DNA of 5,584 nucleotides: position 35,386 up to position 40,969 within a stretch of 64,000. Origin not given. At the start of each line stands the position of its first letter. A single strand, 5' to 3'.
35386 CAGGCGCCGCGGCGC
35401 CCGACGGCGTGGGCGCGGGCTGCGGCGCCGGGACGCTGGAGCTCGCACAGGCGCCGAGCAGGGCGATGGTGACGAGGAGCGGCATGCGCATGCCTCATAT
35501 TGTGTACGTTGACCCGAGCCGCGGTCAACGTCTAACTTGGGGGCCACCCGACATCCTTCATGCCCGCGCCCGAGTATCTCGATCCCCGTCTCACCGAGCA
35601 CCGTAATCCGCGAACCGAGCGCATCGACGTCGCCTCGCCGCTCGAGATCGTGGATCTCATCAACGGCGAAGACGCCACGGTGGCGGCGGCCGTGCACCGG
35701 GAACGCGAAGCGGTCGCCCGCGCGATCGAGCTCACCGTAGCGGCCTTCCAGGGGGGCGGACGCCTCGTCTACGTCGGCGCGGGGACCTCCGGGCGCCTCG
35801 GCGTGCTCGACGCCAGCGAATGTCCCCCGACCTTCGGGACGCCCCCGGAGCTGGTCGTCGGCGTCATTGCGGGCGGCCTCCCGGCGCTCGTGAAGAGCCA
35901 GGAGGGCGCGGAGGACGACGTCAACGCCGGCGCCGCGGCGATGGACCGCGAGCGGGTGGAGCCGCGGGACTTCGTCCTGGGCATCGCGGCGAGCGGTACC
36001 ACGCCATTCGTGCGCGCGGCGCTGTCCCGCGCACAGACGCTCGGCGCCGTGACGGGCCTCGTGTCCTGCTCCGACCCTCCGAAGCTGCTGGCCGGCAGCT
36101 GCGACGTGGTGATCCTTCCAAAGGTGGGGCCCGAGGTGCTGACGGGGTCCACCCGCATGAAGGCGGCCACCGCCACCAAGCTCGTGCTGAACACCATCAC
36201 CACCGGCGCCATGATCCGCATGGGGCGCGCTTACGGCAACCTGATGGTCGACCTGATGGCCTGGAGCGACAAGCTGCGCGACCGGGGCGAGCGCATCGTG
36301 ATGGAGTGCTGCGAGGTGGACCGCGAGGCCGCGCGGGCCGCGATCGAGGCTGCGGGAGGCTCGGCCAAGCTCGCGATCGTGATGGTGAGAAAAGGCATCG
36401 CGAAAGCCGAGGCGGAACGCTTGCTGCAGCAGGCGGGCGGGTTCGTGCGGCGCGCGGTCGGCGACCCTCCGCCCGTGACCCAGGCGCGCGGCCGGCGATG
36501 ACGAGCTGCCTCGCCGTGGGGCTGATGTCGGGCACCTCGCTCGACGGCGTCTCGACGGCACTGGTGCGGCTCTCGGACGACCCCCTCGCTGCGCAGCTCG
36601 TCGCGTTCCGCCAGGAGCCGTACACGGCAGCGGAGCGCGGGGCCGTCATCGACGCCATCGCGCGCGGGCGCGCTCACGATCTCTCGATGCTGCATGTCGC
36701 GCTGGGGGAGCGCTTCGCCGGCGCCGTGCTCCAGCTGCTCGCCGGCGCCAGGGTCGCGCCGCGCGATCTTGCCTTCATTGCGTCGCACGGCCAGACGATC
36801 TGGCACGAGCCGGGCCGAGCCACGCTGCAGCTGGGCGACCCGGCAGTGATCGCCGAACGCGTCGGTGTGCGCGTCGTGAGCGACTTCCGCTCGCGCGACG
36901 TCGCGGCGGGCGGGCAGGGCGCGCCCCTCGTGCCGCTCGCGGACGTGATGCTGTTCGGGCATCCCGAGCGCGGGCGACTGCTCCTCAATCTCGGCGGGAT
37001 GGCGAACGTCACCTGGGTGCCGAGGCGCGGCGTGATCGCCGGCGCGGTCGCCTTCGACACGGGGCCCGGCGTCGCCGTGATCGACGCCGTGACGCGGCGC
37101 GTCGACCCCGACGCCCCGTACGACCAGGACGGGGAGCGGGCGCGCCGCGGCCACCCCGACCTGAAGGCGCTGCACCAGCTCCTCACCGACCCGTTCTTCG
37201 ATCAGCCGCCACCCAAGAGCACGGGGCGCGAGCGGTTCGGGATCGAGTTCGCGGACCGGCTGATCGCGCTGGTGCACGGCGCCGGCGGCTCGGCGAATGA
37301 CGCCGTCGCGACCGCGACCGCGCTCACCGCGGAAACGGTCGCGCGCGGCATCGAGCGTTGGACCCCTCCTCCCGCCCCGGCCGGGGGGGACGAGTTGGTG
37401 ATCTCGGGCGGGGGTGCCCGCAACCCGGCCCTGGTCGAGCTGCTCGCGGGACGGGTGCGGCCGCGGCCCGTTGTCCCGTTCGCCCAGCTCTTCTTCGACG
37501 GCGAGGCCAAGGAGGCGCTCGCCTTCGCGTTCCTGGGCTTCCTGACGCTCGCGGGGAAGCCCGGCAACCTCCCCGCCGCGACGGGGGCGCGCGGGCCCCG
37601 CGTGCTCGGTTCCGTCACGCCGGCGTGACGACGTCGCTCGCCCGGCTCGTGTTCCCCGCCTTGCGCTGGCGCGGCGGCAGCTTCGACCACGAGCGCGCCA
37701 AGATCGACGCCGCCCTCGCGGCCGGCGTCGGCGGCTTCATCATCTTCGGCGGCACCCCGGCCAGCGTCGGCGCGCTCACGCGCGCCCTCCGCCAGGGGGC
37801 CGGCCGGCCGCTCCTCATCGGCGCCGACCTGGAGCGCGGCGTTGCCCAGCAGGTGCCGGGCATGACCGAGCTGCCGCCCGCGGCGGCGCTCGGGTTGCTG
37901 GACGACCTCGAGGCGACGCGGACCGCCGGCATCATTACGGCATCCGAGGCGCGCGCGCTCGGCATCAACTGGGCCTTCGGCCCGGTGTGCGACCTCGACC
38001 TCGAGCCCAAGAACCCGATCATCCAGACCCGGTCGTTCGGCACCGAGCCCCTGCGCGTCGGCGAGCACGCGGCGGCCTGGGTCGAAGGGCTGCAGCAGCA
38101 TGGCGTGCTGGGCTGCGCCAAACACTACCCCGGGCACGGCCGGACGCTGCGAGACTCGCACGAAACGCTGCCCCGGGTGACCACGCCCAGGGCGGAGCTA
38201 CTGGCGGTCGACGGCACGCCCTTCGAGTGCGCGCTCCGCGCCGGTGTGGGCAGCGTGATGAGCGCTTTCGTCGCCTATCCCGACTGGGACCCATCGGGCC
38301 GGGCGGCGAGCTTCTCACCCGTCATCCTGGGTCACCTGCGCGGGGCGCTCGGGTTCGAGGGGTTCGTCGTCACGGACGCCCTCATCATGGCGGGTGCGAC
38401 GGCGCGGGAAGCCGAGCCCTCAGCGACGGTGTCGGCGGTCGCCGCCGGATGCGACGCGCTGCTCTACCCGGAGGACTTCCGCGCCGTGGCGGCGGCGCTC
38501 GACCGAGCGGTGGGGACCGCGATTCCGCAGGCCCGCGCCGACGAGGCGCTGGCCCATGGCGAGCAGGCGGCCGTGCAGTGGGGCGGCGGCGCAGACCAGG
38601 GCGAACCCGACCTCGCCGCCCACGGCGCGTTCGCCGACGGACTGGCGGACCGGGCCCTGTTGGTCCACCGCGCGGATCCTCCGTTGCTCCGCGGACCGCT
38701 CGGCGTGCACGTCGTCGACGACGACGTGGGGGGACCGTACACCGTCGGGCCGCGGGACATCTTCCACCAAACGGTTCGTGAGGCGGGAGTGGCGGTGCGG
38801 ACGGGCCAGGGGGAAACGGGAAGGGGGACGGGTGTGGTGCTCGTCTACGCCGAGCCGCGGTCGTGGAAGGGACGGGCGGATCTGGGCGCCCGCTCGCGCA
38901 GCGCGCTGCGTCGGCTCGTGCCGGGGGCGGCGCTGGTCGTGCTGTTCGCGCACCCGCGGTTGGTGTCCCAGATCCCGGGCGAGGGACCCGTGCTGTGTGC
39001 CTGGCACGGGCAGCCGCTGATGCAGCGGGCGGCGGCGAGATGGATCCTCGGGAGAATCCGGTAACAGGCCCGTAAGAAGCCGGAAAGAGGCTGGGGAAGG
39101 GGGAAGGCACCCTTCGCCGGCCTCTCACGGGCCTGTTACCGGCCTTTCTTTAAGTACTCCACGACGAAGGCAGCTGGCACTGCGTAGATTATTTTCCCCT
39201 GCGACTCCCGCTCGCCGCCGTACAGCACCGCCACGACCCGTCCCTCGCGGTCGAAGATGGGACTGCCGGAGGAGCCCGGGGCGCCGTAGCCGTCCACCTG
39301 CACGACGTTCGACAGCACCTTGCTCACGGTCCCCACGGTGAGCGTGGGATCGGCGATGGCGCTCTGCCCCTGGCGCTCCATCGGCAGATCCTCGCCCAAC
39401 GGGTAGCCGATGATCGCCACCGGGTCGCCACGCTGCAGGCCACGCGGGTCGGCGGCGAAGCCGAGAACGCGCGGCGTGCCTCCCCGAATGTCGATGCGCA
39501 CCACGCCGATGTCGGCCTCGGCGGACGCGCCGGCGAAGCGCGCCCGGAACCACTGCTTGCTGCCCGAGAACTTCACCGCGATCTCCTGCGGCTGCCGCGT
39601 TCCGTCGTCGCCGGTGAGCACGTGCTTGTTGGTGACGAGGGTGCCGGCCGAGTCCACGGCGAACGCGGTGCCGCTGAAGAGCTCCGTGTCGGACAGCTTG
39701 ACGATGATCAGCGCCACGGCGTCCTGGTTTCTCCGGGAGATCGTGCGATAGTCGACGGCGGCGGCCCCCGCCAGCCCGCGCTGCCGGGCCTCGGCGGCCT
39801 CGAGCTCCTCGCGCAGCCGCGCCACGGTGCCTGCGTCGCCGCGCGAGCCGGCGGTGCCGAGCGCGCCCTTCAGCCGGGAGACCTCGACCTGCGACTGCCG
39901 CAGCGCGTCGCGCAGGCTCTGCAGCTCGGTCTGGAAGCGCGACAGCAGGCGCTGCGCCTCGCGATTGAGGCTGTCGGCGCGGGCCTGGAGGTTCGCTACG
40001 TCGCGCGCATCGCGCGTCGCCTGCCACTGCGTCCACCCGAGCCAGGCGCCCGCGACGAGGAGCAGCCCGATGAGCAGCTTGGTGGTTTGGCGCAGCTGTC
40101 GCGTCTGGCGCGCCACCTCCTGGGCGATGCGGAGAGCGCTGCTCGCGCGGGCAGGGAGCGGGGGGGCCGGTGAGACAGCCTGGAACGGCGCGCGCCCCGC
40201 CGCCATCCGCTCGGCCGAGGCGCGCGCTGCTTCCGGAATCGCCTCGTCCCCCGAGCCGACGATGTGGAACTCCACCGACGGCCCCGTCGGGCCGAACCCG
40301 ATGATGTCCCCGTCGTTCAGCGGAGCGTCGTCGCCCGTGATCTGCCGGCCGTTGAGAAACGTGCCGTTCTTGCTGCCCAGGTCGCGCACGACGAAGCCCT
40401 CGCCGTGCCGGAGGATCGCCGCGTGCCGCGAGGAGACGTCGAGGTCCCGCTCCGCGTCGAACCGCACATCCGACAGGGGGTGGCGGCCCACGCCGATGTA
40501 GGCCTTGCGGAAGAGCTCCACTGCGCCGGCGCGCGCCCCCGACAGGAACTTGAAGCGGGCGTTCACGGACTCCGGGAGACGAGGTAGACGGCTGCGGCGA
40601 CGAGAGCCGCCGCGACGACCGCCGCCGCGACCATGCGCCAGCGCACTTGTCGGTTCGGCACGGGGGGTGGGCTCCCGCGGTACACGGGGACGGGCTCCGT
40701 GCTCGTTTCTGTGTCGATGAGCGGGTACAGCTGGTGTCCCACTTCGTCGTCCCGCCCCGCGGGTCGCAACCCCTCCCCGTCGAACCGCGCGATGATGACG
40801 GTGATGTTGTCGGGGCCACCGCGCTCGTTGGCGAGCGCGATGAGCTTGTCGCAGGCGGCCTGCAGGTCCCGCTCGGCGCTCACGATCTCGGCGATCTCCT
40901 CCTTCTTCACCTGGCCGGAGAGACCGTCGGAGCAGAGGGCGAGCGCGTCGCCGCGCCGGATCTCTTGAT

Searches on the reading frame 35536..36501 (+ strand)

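Call 9: search_protein_families(library=pfam, proteins=[window:35536-36501:+], max_evalue=0.1)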
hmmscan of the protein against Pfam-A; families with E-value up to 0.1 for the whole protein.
window:35536-36501:+ (321 aa): 5 families
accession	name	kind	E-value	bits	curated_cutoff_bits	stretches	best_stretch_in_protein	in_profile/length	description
PF22645.1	GKRP_SIS_N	-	4.4e-18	65.5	27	1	60-164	2-110/113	Glucokinase regulatory protein N-terminal SIS domain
PF22198.1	GKRP_SIS_2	-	9.6e-06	25.9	27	1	67-115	14-62/191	Glucokinase regulatory protein, second SIS domain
PF13580.11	SIS_2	-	5.5e-05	23.7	27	1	48-171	9-131/138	SIS domain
PF20741.3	GKRP-like_C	-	0.031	15.3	27.7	0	235-270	2-37/100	C-terminal lid domain of glucokinase regulatory protein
PF01380.27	SIS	-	0.032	14.5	25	0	133-212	42-121/131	SIS domain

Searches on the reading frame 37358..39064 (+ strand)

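Call 4: search_protein_families(library=pfam, proteins=[window:37358-39064:+], max_evalue=1)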
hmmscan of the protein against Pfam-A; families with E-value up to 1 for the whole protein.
window:37358-39064:+ (568 aa): 1 family
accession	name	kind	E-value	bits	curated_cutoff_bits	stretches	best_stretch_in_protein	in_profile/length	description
PF00933.27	Glyco_hydro_3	-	3e-60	204.7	27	1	122-399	27-311/316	Glycosyl hydrolase family 3 N terminal domain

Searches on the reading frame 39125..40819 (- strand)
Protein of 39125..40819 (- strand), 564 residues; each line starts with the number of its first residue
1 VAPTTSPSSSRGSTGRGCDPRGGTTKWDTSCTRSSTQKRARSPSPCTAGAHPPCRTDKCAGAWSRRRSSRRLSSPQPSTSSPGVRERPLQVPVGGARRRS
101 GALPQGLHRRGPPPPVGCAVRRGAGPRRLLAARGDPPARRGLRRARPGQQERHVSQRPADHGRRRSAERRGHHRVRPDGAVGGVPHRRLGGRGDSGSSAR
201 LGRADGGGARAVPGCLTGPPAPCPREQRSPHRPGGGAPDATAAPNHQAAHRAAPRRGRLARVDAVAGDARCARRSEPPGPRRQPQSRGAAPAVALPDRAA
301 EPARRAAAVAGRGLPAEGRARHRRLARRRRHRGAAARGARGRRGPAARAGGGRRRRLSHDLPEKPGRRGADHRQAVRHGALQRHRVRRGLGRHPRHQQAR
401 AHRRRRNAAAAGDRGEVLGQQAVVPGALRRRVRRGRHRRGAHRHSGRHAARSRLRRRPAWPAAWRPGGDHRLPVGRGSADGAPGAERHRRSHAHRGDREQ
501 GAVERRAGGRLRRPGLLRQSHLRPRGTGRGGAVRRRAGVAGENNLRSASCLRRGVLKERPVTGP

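Call 4: search_protein_families(library=pfam, proteins=[window:39125-40819:-], max_evalue=1)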
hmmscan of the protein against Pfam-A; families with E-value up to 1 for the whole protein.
window:39125-40819:- (564 aa): 0 families

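Call 9: search_protein_families(library=pfam, proteins=[window:39136-40566:-], max_evalue=0.1)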
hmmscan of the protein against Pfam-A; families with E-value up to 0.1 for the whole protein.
window:39136-40566:- (476 aa): 9 families
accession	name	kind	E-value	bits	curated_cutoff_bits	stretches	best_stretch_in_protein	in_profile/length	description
PF13365.12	Trypsin_2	-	2.3e-21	77.5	27.6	1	299-447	1-144/144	Trypsin-like peptidase domain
PF00498.31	FHA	-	1.2e-17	64.5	20.7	1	26-92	3-67/67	FHA domain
PF16697.10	Yop-YscD_cpl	-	7.2e-10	39.4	33.2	1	6-94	1-86/94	Inner membrane component of T3SS, cytoplasmic domain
PF00089.32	Trypsin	-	5e-07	30.2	20.6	1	291-460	18-208/220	Trypsin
PF00944.25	Peptidase_S3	-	4.7e-05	23.7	21.2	1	425-456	101-132/159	Alphavirus core protein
PF05579.19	Peptidase_S32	-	0.0088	15.7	24.7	0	426-458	203-235/297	Equine arteritis virus serine endopeptidase S32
PF16515.11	HIP1_clath_bdg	-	0.012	16.4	28.8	1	188-244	27-83/99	Clathrin-binding domain of Huntingtin-interacting protein 1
PF17045.10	CEP63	-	0.063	13.5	33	1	182-241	141-201/263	Centrosomal protein of 63 kDa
PF00949.27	Peptidase_S7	-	0.091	13.1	20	0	430-455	95-119/131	Peptidase S7, Flavivirus NS3 serine protease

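Call 10: search_protein_families(library=ncbifam, proteins=[window:39136-40566:-], max_evalue=0.1)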
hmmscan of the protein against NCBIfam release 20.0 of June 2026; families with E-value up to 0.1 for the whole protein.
window:39136-40566:- (476 aa): 14 families
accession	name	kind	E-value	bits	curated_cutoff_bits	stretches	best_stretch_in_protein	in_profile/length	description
NF041521.1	HhoA_HhoB_HtrA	equivalog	2.1e-12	47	450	1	298-464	58-212/335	HhoA/HhoB/HtrA family serine endopeptidase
NF033740.0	MarP_fam_protase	equivalog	2.5e-11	43.3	250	1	276-473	189-375/390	MarP family serine protease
NF041660.2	oxygluDhInhib_OdhI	equivalog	4.5e-11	42.7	200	1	10-92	44-121/130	oxoglutarate dehydrogenase inhibitor Odhl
TIGR02037.1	degP_htrA_DO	subfamily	8.6e-11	41.4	416.2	1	298-468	61-220/434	Do family serine endopeptidase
NF049868.1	FhaB_Rv0019c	equivalog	1.4e-10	41.4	125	1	8-89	72-149/158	FHA domain-containing protein FhaB/FipA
NF047968.1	SerProtHtrA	equivalog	1.3e-09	37.9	470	1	298-447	88-229/357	serine protease HtrA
NF050055.1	SerProtHtrAMycob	equivalog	3.9e-07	29.3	800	1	280-453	211-382/502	serine protease HtrA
TIGR03354.1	VI_FHA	hypoth_equivalog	4.9e-07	29.9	120.25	1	18-145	20-143/420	type VI secretion system-associated FHA domain protein TagH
NF052573.1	HisKinEspAMyxo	equivalog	8.7e-07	27.3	1400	1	26-92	50-112/755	serine histidine kinase EspA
NF033760.1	gliding_GltG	equivalog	2.8e-06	26.1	650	1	18-148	20-144/650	adventurous gliding motility protein GltG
NF053637.1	SerProtHtrAspr2045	equivalog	0.00053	19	650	1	308-447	117-250/394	serine protease HtrA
NF008147.1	PRK10898.1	equivalog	0.0037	16.4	408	1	299-447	80-214/352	outer membrane-stress sensor serine endopeptidase DegS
TIGR02038.1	protease_degS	equivalog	0.0039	16.4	422.95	1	299-447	80-214/351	outer membrane-stress sensor serine endopeptidase DegS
NF040533.1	endo_SpGH101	exception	0.049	10.7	2900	1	350-461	234-336/1962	SpGH101 family endo-alpha-N-acetylgalactosaminidase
